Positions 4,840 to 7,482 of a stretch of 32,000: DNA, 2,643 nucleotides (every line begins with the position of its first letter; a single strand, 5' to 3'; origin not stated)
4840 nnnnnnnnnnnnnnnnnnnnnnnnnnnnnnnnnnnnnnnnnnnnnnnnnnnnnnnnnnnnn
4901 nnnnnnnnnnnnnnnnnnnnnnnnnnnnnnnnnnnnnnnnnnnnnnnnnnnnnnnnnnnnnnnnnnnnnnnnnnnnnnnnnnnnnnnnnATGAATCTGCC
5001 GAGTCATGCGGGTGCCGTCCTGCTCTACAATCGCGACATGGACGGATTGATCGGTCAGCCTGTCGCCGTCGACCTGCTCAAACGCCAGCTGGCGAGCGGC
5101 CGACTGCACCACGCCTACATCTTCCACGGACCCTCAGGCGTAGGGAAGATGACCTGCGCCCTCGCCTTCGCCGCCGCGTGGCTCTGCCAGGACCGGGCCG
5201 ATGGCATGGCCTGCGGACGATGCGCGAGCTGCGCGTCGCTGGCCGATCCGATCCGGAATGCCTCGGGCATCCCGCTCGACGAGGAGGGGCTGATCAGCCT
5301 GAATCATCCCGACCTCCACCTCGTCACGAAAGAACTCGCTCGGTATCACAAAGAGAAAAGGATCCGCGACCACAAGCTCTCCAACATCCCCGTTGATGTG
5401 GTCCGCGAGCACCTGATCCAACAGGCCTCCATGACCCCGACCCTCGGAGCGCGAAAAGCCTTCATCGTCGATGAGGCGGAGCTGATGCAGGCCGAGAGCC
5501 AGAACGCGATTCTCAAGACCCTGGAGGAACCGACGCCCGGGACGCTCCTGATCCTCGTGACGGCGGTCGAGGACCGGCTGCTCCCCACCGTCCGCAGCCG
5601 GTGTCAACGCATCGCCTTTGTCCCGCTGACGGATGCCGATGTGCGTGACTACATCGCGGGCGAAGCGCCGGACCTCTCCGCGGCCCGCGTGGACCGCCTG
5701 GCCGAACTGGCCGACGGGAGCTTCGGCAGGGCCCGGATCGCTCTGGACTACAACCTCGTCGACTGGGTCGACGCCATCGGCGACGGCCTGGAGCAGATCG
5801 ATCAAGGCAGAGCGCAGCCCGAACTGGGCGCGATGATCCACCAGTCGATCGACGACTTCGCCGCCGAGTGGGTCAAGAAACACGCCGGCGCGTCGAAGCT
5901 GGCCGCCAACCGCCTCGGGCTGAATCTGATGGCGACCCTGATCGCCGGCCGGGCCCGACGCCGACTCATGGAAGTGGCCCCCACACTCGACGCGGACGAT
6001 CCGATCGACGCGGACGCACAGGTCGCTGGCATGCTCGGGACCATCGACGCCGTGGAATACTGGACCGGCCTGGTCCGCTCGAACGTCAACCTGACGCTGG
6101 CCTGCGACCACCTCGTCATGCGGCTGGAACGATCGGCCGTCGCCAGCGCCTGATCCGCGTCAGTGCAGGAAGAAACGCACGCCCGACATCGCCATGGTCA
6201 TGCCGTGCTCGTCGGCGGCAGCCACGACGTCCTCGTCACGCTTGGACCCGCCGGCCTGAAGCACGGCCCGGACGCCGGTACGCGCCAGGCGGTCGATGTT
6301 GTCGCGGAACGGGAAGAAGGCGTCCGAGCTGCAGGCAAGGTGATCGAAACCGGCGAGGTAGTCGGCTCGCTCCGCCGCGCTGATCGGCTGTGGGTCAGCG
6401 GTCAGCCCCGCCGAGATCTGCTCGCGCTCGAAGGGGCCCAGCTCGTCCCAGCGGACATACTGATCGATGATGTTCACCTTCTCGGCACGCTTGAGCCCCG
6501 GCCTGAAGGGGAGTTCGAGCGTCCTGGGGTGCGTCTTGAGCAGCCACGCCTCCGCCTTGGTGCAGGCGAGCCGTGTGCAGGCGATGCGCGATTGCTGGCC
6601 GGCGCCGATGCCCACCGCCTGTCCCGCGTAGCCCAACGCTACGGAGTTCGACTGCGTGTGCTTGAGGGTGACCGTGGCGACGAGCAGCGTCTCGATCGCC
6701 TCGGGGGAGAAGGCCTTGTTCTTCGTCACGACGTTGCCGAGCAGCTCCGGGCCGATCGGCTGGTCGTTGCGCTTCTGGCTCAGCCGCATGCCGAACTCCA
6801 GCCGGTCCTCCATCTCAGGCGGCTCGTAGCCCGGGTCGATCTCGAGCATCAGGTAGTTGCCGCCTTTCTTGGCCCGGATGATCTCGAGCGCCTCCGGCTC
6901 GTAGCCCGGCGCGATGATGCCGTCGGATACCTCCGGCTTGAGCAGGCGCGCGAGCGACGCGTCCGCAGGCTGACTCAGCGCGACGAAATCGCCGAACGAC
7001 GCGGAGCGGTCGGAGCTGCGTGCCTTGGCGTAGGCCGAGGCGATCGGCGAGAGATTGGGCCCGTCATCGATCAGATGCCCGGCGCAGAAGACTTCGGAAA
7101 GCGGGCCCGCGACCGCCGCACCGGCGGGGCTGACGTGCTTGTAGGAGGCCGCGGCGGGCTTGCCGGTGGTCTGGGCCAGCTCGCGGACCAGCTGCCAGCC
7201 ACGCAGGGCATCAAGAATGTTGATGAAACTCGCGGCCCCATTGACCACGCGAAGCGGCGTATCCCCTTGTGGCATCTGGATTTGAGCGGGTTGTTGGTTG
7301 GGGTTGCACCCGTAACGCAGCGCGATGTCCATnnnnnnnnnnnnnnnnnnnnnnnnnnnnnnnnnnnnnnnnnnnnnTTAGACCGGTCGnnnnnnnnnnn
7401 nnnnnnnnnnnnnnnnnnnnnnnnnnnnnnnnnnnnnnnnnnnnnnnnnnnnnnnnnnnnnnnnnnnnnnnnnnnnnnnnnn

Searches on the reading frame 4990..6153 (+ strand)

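Call 56: search_protein_families(library=pfam, proteins=[window:4990-6153:+], max_evalue=0.0001)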
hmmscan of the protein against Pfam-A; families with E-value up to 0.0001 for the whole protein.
window:4990-6153:+ (387 aa): 2 families
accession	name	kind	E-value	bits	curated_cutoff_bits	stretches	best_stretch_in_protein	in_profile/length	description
PF13177.12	DNA_pol3_delta2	-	1.7e-42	145.6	27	2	103-213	65-160/161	DNA polymerase III, delta subunit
PF00004.35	AAA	-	5.6e-05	24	21.2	0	156-213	59-131/131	ATPase family associated with various cellular activities (AAA)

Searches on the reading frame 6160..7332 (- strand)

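Call 56: search_protein_families(library=pfam, proteins=[window:6160-7332:-], max_evalue=0.0001)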
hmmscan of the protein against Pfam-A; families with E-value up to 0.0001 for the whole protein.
window:6160-7332:- (390 aa): 1 family
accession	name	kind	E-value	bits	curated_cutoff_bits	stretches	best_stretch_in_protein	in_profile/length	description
PF01808.24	AICARFT_IMPCHas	-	1e-52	180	25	1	4-259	78-311/311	AICARFT/IMPCHase bienzyme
